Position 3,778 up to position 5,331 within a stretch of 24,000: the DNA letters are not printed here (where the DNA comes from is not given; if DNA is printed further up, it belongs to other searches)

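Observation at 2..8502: Orphan peptide-import, triple-hydrolase, ThrC-like and RidA island with its own YheO-type regulator (best candidate for an undescribed pathway)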

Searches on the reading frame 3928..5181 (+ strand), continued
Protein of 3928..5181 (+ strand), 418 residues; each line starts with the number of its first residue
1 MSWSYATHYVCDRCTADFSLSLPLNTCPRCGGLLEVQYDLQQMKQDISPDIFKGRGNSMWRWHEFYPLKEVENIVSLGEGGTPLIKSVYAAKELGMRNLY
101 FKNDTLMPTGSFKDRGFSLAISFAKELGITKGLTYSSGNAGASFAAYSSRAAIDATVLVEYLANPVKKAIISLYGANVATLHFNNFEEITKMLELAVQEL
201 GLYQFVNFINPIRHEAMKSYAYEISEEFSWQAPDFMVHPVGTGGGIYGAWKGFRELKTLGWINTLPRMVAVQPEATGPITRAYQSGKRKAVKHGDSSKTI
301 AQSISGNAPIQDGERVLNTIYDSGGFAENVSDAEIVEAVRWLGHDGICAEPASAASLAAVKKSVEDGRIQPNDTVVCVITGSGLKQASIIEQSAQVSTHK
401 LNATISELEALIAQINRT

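Call 28: search_solved_structures(query=A1, max_evalue=1e-20, show_alignments=4)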
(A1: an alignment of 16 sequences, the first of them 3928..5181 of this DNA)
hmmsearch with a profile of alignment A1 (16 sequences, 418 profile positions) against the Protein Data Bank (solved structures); distinct sequences matched with E-value up to 1e-20: 5.
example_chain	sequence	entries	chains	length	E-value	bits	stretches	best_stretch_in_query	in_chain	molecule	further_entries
2zsj_A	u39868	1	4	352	4e-65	223.5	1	58-409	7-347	Threonine synthase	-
2d1f_A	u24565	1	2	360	1.9e-61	211.4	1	59-389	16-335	Threonine synthase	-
1uim_A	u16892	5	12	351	1.3e-58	202.1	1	59-397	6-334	Threonine Synthase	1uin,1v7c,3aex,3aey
6cgq_A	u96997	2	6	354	4e-58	200.4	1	58-411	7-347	Threonine synthase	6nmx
1e5x_A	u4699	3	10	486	4.8e-47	164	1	28-388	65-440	THREONINE SYNTHASE | THREONINE SYNTHASE 1, CHLOROPLASTIC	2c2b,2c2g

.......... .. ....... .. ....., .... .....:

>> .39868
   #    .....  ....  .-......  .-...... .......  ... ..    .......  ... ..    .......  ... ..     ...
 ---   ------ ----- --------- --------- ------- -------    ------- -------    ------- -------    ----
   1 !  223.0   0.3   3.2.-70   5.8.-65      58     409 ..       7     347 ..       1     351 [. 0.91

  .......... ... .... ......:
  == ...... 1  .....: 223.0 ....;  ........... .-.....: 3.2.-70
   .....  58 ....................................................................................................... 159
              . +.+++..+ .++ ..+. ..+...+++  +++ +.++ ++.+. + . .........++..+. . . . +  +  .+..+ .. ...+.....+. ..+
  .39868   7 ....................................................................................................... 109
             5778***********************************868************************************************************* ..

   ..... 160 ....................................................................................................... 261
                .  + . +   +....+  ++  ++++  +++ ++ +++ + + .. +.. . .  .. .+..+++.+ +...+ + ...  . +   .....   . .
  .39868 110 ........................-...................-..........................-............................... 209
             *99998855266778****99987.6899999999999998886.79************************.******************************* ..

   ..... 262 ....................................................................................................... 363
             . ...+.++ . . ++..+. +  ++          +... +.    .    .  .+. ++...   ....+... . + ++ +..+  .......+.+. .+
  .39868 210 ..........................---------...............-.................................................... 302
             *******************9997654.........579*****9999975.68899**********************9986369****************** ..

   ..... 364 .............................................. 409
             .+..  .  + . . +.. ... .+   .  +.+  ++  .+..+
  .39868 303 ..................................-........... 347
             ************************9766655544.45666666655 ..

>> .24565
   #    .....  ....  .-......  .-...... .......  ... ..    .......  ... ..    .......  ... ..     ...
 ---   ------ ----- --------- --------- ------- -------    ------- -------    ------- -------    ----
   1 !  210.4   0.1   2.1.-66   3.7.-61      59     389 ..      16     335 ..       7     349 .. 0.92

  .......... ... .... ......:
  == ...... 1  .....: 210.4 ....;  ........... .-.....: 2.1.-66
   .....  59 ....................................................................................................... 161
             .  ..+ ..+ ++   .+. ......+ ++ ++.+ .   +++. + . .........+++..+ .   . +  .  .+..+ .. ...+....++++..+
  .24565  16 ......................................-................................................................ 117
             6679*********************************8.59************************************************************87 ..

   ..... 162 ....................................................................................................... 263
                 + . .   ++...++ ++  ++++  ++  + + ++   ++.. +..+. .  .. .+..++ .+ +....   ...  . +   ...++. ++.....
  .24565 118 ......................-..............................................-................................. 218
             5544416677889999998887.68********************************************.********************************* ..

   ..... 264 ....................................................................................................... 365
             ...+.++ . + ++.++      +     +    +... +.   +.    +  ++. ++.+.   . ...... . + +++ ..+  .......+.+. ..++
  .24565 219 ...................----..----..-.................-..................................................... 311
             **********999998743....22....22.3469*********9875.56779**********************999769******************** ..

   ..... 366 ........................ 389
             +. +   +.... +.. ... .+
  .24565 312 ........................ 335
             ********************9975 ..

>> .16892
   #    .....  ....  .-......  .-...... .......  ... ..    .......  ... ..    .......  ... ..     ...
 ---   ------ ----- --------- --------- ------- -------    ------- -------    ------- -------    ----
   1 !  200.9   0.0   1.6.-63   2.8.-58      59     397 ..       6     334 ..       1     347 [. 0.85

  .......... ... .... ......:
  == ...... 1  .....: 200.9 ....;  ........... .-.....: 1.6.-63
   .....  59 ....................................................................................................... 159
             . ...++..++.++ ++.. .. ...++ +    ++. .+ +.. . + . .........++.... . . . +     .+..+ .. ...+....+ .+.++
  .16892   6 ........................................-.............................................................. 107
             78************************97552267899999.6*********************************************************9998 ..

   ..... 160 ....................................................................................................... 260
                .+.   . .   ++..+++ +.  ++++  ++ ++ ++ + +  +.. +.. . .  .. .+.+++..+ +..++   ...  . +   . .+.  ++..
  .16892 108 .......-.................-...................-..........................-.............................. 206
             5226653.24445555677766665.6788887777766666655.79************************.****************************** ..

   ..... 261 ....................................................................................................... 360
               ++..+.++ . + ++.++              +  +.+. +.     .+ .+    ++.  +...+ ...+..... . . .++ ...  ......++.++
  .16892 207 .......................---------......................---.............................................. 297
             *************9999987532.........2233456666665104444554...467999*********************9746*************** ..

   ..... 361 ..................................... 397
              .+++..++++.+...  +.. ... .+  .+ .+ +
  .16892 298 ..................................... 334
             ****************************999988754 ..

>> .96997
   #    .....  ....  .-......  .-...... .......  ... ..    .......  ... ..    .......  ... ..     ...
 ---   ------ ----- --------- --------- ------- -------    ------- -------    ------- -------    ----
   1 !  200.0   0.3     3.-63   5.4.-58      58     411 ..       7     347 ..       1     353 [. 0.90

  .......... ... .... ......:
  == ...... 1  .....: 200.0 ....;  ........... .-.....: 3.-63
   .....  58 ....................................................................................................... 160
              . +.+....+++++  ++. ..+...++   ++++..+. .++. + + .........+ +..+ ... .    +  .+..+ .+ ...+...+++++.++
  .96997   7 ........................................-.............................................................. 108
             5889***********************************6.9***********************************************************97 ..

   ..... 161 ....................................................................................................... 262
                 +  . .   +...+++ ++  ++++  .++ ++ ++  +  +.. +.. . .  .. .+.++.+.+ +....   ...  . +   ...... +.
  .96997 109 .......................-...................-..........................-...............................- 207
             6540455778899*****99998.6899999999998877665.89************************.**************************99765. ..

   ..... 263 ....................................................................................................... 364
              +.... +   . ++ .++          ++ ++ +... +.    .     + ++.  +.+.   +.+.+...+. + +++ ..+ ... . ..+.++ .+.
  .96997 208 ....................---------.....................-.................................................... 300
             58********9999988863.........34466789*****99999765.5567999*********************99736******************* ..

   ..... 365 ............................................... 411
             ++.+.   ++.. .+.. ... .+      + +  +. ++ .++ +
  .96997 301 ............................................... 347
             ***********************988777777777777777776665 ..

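Call 33: search_protein_families(library=ncbifam, proteins=[L002:13546-14619:+, L001:2142-3329:+, L011:13936-15120:+, L002:14665-15126:+, L001:5517-6635:+, L003:9442-10005:+, L001:1462-2124:+, L003:11257-12300:+], max_evalue=1e-10)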
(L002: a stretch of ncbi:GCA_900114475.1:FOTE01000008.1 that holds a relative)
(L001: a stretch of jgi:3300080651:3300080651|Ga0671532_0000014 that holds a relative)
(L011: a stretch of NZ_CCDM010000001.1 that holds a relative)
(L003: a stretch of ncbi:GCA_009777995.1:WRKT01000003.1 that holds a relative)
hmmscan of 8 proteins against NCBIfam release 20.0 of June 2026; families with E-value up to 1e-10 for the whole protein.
L002:13546-14619:+ (358 aa): 17 families
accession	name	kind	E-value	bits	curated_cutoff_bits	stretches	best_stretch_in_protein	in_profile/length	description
NF041118.1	A_G_epim_Thtga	equivalog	5.6e-79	265.7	500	1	1-343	1-339/341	L-Ala-D/L-Glu epimerase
TIGR02534.1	mucon_cyclo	subfamily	5.6e-71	239.5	334.95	1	3-357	1-358/368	muconate/chloromuconate family cycloisomerase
NF042940.1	racemase_DgcA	equivalog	9.3e-48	163.1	400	1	10-346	5-317/323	N-acetyl-D-Glu racemase DgcA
NF047820.1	TalGalacDh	equivalog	1.3e-40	139.5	500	1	30-353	37-354/371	L-talarate/galactarate dehydratase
NF043002.1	HProlDhtase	equivalog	1.7e-39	135.8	500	1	2-354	2-353/366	cis-3-hydroxy-L-proline dehydratase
TIGR01928.1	menC_lowGC_arch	equivalog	4.6e-38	131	200.65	1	11-314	3-301/325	o-succinylbenzoate synthase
NF040866.1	AraD_Arch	equivalog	1.6e-33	116.2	650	1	25-353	28-359/372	arabinonate dehydratase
NF011708.0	PRK15129.1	equivalog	6e-32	110.9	343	1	13-331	11-308/321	L-Ala-D/L-Glu epimerase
NF040790.2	glucon_galact_dh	equivalog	6.6e-31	107.5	750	1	29-353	23-359/390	bifunctional D-gluconate/D-galactonate dehydratase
NF010624.0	PRK14017.1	equivalog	1.4e-29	103.3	311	1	31-317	15-307/382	galactonate dehydratase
NF002782.0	PRK02901.1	equivalog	6.7e-29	100.9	288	1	125-317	75-262/328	o-succinylbenzoate synthase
NF043051.1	ManoateDhtManD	equivalog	5e-26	91.4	550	1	31-168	17-156/403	D-mannonate dehydratase ManD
NF011654.0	PRK15072.1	subfamily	5.7e-25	88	430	1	31-168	17-156/404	D-galactonate dehydratase family protein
TIGR01927.1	menC_gam_Gplu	equivalog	1.1e-24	87.3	130.55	1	10-315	2-284/307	o-succinylbenzoate synthase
NF002739.0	PRK02714.1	equivalog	2.6e-24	86.3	259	1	137-314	116-291/320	o-succinylbenzoate synthase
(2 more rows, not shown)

L001:2142-3329:+ (396 aa): 14 families
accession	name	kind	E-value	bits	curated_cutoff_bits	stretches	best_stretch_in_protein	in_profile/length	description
TIGR03247.1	glucar-dehydr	equivalog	6.7e-49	166.8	828.7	1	144-377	178-414/441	glucarate dehydratase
TIGR02534.1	mucon_cyclo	subfamily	1.5e-39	136.1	334.95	1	6-368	4-365/368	muconate/chloromuconate family cycloisomerase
NF010624.0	PRK14017.1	equivalog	9.5e-38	130.3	311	1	33-366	17-358/382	galactonate dehydratase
NF040790.2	glucon_galact_dh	equivalog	1.3e-34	119.6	750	1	33-364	27-365/390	bifunctional D-gluconate/D-galactonate dehydratase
NF040866.1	AraD_Arch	equivalog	1.7e-34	119.5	650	1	33-368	36-369/372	arabinonate dehydratase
NF047820.1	TalGalacDh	equivalog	2.8e-34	118.7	500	1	39-363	46-359/371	L-talarate/galactarate dehydratase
NF043051.1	ManoateDhtManD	equivalog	1.2e-30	106.7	550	2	181-369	194-384/403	D-mannonate dehydratase ManD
NF011654.0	PRK15072.1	subfamily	4.5e-29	101.5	430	2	180-368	194-384/404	D-galactonate dehydratase family protein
NF043002.1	HProlDhtase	equivalog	5.5e-28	97.9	500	1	1-366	1-360/366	cis-3-hydroxy-L-proline dehydratase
TIGR01928.1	menC_lowGC_arch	equivalog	1.8e-17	63.4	200.65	1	11-316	3-299/325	o-succinylbenzoate synthase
NF011968.0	PRK15440.1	equivalog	3e-16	59.3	393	1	23-363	52-386/395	L-rhamnonate dehydratase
NF002782.0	PRK02901.1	equivalog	1.1e-14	54.2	288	1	174-349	116-289/328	o-succinylbenzoate synthase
TIGR01927.1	menC_gam_Gplu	equivalog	3.2e-13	49.6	130.55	1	155-317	117-282/307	o-succinylbenzoate synthase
NF042940.1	racemase_DgcA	equivalog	1.2e-11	44.5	400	1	12-312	7-282/323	N-acetyl-D-Glu racemase DgcA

L011:13936-15120:+ (395 aa): 10 families
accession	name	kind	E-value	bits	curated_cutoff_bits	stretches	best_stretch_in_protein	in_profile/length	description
NF043051.1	ManoateDhtManD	equivalog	3.9e-112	375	550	1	3-391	2-399/403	D-mannonate dehydratase ManD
NF011654.0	PRK15072.1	subfamily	1.8e-111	372.9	430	1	3-391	2-400/404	D-galactonate dehydratase family protein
NF010624.0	PRK14017.1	equivalog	3.4e-61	207.4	311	1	4-376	3-363/382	galactonate dehydratase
NF040790.2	glucon_galact_dh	equivalog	7.3e-52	176.5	750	1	17-374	23-370/390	bifunctional D-gluconate/D-galactonate dehydratase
NF040866.1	AraD_Arch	equivalog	9.5e-33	113.7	650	1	9-373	24-369/372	arabinonate dehydratase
NF047820.1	TalGalacDh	equivalog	1.9e-30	106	500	1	51-371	69-362/371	L-talarate/galactarate dehydratase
NF011968.0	PRK15440.1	equivalog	1.2e-25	90.2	393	1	32-126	71-163/395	L-rhamnonate dehydratase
NF043002.1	HProlDhtase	equivalog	1.8e-23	83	500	1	55-164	73-175/366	cis-3-hydroxy-L-proline dehydratase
TIGR02534.1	mucon_cyclo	subfamily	3.9e-21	75.5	334.95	1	3-372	13-364/368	muconate/chloromuconate family cycloisomerase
TIGR01928.1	menC_lowGC_arch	equivalog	5.4e-14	51.9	200.65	0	184-319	164-296/325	o-succinylbenzoate synthase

L002:14665-15126:+ (154 aa): 0 families

L001:5517-6635:+ (373 aa): 3 families
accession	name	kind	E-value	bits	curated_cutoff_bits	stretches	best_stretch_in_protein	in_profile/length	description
NF006689.0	PRK09237.1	equivalog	5.6e-103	344.5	371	1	30-360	38-366/383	amidohydrolase/deacetylase family metallohydrolase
TIGR03583.1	EF_0837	hypoth_equivalog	1.1e-91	307.6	432.15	1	43-359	44-359/365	amidohydrolase/deacetylase family metallohydrolase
NF009060.0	PRK12394.1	equivalog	7.6e-59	199.4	442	1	43-358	50-367/381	metallo-dependent hydrolase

L003:9442-10005:+ (188 aa): 1 family
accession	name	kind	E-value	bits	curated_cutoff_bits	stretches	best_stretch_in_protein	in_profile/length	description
NF008072.0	PRK10809.1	equivalog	2e-14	53.8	190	1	5-184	13-193/194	ribosomal protein S5-alanine N-acetyltransferase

L001:1462-2124:+ (221 aa): 4 families
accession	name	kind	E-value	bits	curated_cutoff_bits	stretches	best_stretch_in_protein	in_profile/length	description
TIGR03338.1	phnR_burk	equivalog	1.2e-25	90.4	271.5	1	9-211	10-210/212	phosphonate utilization associated transcriptional regulator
NF003011.0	PRK03837.1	subfamily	5e-14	52.5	260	1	5-213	8-232/241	transcriptional regulator NanR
NF008576.0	PRK11534.1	equivalog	3.9e-13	49.6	218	1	14-207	11-210/225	DNA-binding transcriptional regulator CsiR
NF008504.0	PRK11414.1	equivalog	7e-13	48.8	225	1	4-113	5-114/221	GntR family transcriptional regulator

L003:11257-12300:+ (348 aa): 3 families
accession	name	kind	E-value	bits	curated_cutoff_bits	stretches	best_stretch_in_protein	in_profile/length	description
NF006689.0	PRK09237.1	equivalog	2.5e-95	319.3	371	1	22-346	46-370/383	amidohydrolase/deacetylase family metallohydrolase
TIGR03583.1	EF_0837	hypoth_equivalog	4.9e-82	275.9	432.15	1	22-345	38-363/365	amidohydrolase/deacetylase family metallohydrolase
NF009060.0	PRK12394.1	equivalog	4.7e-64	216.5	442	1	28-347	51-374/381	metallo-dependent hydrolase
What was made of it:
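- On cog3964 / PRK09237 amidohydrolase: The full-length orthologue from L001 scores 344.5 bits against 371 (PRK09237) and 307.6 against 432.15 (EF_0837) (call 33).
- Closest known: cog3964 amidohydrolases Atu3266. Different: The full-length orthologue scores just below the NCBIfam cut-offs (344.5 against 371 and 307.6 against 432; call 33).
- A dipeptide-epimerase-like gene is present in L002 (call 33).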

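Call 48: search_protein_families(library=pfam, proteins=[L021:6534-8087:+, L021:8197-9078:+, L021:9113-9973:+, L021:3722-5662:-, L010:5433-6677:+, L010:6746-8170:+, L010:9141-9995:+, L010:11157-12293:+, L010:12589-13704:-, L010:14292-15695:+], max_evalue=0.00001)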
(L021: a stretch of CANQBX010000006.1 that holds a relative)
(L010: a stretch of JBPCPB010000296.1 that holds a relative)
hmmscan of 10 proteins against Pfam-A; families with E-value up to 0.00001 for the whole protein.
L021:6534-8087:+ (518 aa): 2 families
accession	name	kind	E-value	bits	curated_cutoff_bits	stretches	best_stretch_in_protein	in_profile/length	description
PF01547.30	SBP_bac_1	-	2.2e-18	67.7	26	1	111-406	10-299/307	Bacterial extracellular solute-binding protein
PF13416.11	SBP_bac_8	-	5.8e-17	62.8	27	1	114-416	2-252/279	Bacterial extracellular solute-binding protein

L021:8197-9078:+ (294 aa): 1 family
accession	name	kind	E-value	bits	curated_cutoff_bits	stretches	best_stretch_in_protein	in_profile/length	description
PF00528.27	BPD_transp_1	-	6.5e-16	59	26.4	1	72-284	17-175/184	Binding-protein-dependent transport system inner membrane component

L021:9113-9973:+ (287 aa): 1 family
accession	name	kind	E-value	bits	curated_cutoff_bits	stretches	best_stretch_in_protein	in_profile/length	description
PF00528.27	BPD_transp_1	-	5.9e-21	75.5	26.4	1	100-277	5-179/184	Binding-protein-dependent transport system inner membrane component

L021:3722-5662:- (647 aa): 2 families
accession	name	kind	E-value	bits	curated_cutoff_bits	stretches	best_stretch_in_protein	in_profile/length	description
PF00728.28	Glyco_hydro_20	-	1.3e-14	54.8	22.3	1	130-350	4-243/348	Glycosyl hydrolase family 20, catalytic domain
PF02838.20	Glyco_hydro_20b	-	3.1e-09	38.1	26.1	1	3-124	2-124/124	Glycosyl hydrolase family 20, domain 2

L010:5433-6677:+ (415 aa): 4 families
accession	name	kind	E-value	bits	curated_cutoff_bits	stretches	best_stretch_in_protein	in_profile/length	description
PF13377.12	Peripla_BP_3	-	3.6e-37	128.4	26.5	1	230-391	1-167/167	Periplasmic binding protein-like domain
PF00532.27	Peripla_BP_1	-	1.1e-21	78.1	22.2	1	120-368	3-261/281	Periplasmic binding proteins and sugar binding domain of LacI family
PF00392.27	GntR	-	1.1e-19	70.3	27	1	49-109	4-64/64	Bacterial regulatory proteins, gntR family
PF13407.12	Peripla_BP_4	-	7.7e-09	35.9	35.1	1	122-367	2-253/258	Periplasmic binding protein domain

L010:6746-8170:+ (475 aa): 2 families
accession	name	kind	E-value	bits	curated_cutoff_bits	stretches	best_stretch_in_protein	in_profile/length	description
PF13416.11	SBP_bac_8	-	9.1e-38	131.1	27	1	99-387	3-261/279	Bacterial extracellular solute-binding protein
PF01547.30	SBP_bac_1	-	4.7e-36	125.8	26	1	92-374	7-305/307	Bacterial extracellular solute-binding protein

L010:9141-9995:+ (285 aa): 1 family
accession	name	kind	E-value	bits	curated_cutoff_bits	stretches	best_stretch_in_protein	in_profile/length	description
PF00528.27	BPD_transp_1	-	3.7e-16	59.8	26.4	1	100-276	4-180/184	Binding-protein-dependent transport system inner membrane component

L010:11157-12293:+ (379 aa): 3 families
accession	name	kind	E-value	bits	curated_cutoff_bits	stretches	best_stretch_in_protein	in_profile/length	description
PF01408.29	GFO_IDH_MocA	-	2.2e-33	115.9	24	1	43-160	2-120/120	Oxidoreductase family, NAD-binding Rossmann fold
PF22725.1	GFO_IDH_MocA_C3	-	1.8e-15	57.5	27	1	169-293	2-123/124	GFO/IDH/MocA C-terminal domain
PF02894.22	GFO_IDH_MocA_C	-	5.2e-10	39.9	22.9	1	172-372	1-216/218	Oxidoreductase family, C-terminal alpha/beta domain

L010:12589-13704:- (372 aa): 0 families

L010:14292-15695:+ (468 aa): 1 family
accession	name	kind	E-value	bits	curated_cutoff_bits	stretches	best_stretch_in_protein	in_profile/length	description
PF01547.30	SBP_bac_1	-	1.4e-42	147.2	26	1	82-383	9-304/307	Bacterial extracellular solute-binding protein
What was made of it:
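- L010 has a CUT1 importer plus a GFO/IDH/MocA oxidoreductase next to the ThrC-like gene (call 48).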
